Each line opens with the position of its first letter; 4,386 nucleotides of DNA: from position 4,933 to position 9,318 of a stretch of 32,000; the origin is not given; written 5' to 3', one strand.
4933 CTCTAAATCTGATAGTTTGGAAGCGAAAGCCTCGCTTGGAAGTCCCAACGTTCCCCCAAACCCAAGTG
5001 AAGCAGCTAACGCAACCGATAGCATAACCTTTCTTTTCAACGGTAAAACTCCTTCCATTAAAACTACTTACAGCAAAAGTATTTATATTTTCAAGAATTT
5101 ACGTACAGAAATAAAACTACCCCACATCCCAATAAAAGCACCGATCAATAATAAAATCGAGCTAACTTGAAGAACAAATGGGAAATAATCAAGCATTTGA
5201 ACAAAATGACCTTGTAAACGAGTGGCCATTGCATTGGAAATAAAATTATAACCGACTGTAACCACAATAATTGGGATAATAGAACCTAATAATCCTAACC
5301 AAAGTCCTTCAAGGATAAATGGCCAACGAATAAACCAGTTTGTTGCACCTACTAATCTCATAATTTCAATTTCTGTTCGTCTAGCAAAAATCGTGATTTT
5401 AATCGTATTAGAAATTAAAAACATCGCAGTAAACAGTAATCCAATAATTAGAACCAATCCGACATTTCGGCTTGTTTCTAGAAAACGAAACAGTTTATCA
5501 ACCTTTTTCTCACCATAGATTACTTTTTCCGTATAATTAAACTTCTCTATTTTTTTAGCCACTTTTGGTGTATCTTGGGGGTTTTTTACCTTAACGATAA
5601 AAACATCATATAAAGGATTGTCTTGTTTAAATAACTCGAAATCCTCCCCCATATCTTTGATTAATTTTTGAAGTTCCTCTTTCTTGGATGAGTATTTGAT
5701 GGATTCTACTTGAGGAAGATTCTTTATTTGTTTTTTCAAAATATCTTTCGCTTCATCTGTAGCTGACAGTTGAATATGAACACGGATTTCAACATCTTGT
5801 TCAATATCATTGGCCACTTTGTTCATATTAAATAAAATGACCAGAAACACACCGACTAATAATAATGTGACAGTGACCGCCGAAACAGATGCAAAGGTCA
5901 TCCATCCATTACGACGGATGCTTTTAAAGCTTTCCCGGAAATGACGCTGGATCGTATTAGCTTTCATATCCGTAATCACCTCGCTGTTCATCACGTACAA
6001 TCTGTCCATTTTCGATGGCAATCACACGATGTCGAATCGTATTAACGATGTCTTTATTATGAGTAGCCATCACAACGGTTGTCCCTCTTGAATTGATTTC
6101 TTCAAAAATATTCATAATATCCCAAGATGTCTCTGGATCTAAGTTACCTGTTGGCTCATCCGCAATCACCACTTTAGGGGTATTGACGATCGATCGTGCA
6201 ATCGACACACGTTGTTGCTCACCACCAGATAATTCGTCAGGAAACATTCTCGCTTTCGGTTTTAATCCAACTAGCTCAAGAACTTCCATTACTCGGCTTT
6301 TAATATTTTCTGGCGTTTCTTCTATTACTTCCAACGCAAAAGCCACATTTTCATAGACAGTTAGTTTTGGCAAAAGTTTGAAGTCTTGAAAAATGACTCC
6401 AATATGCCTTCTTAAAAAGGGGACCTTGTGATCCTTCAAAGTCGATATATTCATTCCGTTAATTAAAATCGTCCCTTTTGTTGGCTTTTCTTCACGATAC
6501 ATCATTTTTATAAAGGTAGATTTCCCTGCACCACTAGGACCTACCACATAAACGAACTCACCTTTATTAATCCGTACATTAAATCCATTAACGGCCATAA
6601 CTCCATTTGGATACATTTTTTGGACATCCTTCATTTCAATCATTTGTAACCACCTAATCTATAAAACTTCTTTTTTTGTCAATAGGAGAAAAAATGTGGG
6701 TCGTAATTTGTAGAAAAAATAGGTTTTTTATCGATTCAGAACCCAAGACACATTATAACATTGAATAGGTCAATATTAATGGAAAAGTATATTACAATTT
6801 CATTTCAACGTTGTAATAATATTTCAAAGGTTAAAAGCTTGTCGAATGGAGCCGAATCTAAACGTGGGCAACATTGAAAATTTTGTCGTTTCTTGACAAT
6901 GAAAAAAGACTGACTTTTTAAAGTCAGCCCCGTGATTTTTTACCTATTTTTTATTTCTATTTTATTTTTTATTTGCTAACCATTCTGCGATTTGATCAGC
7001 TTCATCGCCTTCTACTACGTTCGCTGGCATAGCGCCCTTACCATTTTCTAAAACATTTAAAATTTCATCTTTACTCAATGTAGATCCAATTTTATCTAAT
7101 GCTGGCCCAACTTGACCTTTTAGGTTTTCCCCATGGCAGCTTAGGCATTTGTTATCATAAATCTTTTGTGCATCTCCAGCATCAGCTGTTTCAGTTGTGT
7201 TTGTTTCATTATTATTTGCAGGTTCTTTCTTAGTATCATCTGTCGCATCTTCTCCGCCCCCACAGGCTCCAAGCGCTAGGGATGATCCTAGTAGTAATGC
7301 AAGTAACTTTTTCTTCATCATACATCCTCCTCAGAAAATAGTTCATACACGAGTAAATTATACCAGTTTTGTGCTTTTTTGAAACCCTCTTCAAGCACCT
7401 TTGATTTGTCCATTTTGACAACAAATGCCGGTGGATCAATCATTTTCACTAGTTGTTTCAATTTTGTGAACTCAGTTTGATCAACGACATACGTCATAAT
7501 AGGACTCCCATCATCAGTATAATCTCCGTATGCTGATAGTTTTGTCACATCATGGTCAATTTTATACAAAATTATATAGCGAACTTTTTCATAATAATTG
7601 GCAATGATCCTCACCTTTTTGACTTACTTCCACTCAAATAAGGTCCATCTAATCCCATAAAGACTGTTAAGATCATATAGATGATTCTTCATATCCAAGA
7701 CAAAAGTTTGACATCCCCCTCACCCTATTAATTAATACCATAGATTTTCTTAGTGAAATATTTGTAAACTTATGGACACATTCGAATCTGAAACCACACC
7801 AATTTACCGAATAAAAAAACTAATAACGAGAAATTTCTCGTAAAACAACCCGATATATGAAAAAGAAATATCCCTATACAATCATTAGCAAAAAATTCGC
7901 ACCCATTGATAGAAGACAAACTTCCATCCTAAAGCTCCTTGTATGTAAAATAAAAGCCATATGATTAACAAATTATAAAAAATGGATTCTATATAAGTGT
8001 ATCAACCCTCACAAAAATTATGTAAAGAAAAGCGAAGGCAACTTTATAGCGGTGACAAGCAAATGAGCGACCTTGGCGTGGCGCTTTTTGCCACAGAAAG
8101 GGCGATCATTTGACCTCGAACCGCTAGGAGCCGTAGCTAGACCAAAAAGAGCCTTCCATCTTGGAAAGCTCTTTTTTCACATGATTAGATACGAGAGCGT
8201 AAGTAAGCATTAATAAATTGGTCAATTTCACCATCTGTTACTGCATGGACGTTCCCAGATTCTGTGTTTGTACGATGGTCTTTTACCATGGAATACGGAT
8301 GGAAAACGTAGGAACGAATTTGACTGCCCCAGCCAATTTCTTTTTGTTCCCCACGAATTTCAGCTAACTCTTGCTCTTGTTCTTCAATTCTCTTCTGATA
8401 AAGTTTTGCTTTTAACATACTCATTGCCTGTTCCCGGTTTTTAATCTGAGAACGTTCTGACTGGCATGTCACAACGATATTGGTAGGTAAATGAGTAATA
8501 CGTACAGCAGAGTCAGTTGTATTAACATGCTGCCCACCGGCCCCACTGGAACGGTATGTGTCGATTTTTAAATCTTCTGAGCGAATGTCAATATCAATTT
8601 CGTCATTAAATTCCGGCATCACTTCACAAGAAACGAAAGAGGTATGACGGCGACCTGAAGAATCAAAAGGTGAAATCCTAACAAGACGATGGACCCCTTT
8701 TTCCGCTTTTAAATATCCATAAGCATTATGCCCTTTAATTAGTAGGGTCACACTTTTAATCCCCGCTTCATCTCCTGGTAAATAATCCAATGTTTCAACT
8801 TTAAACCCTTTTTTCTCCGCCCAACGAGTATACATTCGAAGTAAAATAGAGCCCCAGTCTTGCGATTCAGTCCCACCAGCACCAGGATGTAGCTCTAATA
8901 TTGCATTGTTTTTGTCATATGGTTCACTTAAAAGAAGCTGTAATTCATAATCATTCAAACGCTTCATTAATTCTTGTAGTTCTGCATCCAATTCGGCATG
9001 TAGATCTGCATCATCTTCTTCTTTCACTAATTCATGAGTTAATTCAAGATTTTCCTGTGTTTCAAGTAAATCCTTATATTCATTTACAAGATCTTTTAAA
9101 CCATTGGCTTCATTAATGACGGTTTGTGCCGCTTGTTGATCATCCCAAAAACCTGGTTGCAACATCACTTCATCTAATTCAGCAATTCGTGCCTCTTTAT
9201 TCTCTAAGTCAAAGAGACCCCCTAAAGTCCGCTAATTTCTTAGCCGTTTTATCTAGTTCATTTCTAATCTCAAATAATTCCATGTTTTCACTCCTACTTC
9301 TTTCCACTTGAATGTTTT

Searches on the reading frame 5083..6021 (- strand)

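Call 17: search_protein_families(library=pfam, proteins=[window:5083-6021:-], max_evalue=0.00001)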
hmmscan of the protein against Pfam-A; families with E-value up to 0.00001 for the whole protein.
window:5083-6021:- (312 aa): 2 families
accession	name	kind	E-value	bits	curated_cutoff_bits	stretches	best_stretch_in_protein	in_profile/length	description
PF18075.7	FtsX_ECD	-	2.3e-22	79.8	23.5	1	77-167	1-96/96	FtsX extracellular domain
PF02687.27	FtsX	-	2.7e-13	50.4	25.5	1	190-311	2-117/120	FtsX-like permease C-terminal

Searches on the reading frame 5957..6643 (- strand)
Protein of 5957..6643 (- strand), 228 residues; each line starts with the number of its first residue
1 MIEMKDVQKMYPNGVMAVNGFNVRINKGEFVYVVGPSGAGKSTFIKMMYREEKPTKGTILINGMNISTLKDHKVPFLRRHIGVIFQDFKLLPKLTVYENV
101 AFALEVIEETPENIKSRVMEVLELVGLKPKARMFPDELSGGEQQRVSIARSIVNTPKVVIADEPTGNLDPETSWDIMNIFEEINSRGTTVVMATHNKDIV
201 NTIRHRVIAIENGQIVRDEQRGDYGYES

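Call 17: search_protein_families(library=pfam, proteins=[window:5957-6643:-], max_evalue=0.00001)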
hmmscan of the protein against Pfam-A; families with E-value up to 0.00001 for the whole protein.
window:5957-6643:- (228 aa): 1 family
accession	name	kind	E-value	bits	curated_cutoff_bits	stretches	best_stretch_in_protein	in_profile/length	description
PF00005.33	ABC_tran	-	1.7e-37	129.5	25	1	19-165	2-136/137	ABC transporter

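Call 57: find_encoding_contigs(protein=window:5957-6643:-, flank=2000, max_places=10)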
Protein window:5957-6643:- (228 aa): 2 contigs read that carry it; 2 places shown.
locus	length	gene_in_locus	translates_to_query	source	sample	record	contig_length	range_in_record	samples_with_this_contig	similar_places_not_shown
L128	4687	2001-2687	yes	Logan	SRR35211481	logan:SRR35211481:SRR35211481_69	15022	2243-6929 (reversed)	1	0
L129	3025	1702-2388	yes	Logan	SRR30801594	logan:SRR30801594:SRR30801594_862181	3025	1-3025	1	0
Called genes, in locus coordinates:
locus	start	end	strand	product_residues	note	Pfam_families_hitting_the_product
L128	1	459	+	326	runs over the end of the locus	PF03462:PCRF, PF00472:RF-1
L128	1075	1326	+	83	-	PF10035:DUF2179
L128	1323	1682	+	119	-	PF00034:Cytochrom_C (weak), PF13442:Cytochrome_CBB3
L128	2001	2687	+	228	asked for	PF00005:ABC_tran, PF13304:AAA_21 (faint)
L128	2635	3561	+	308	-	PF18075:FtsX_ECD, PF02687:FtsX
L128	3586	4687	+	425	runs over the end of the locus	PF24568:CC_PcsB, PF01551:Peptidase_M23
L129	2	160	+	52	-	?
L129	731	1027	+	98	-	PF10035:DUF2179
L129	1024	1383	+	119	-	PF00034:Cytochrom_C (weak), PF13442:Cytochrome_CBB3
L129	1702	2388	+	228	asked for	PF00005:ABC_tran, PF13304:AAA_21 (faint)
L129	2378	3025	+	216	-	?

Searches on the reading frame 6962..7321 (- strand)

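Call 17: search_protein_families(library=pfam, proteins=[window:6962-7321:-], max_evalue=0.00001)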
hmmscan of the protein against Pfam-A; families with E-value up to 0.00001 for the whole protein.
window:6962-7321:- (119 aa): 2 families
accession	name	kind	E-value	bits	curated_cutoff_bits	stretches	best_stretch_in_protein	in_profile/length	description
PF13442.11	Cytochrome_CBB3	-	3.2e-14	53.4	27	1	47-115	2-68/68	Cytochrome C oxidase, cbb3-type, subunit III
PF00034.26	Cytochrom_C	-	2.7e-07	32.2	21.3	1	51-98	4-53/90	Cytochrome c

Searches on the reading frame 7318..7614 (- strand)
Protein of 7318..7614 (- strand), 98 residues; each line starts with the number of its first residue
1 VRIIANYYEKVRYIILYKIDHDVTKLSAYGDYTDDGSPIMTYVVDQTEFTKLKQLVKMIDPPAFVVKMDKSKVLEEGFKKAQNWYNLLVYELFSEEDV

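Call 17: search_protein_families(library=pfam, proteins=[window:7318-7614:-], max_evalue=0.00001)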
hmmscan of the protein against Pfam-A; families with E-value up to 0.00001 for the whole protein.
window:7318-7614:- (98 aa): 1 family
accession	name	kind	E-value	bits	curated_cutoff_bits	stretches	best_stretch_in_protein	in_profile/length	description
PF10035.14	DUF2179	-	4.2e-10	39.7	22.8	1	21-74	1-54/55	Uncharacterized protein conserved in bacteria (DUF2179)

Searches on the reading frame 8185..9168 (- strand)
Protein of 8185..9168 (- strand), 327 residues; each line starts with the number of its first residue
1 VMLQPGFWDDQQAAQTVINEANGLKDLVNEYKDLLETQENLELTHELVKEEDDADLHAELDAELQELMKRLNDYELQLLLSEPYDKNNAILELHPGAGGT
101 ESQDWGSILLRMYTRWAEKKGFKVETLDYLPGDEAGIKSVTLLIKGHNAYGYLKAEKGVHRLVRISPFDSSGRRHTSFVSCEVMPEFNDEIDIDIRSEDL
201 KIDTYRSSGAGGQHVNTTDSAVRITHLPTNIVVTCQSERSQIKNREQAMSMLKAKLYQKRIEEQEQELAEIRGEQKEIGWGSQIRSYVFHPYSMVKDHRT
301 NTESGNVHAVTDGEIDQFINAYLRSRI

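Call 18: search_protein_families(library=pfam, proteins=[window:8185-9168:-], max_evalue=0.00001)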
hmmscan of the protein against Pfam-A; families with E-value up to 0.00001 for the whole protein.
window:8185-9168:- (327 aa): 2 families
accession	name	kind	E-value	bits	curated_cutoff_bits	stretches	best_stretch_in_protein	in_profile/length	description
PF03462.23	PCRF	-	1.6e-61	208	24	1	2-180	12-193/194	PCRF domain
PF00472.26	RF-1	-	8.5e-47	158.3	35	1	189-299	1-116/116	RF-1 domain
